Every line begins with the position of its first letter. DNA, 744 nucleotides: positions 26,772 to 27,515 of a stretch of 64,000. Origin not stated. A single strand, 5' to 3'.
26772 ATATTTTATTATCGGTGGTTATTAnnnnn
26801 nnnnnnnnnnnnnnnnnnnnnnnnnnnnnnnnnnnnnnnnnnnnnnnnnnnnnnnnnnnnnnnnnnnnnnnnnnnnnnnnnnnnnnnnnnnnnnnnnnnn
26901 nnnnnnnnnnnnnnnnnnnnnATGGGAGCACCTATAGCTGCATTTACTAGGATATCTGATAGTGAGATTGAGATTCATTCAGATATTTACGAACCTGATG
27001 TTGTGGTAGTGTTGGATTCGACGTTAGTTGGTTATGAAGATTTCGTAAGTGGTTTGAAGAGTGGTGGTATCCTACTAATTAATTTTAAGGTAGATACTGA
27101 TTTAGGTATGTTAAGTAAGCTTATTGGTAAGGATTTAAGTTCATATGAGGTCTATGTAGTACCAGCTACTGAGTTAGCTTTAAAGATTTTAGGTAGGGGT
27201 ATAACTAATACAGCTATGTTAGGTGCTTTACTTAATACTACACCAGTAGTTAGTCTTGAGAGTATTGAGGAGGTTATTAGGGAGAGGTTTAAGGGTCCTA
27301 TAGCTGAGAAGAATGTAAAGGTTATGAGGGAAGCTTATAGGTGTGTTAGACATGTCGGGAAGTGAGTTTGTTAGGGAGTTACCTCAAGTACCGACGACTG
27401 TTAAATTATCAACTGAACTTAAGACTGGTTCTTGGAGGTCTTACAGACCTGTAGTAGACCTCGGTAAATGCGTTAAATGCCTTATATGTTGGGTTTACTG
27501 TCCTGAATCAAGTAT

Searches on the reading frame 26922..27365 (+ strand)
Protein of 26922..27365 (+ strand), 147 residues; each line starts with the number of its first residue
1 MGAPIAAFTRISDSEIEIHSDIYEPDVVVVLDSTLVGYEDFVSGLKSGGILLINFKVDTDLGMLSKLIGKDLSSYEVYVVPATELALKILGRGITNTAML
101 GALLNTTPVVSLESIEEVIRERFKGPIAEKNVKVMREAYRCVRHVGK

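Call 31: search_protein_families(library=pfam, proteins=[window:26922-27365:+], max_evalue=0.00001)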
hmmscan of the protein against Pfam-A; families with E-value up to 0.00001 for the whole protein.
window:26922-27365:+ (147 aa): 1 family
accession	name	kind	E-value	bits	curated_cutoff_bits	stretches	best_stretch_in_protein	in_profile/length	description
PF01558.24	POR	-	8.6e-29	101.3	27.4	1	1-139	34-172/173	Pyruvate ferredoxin/flavodoxin oxidoreductase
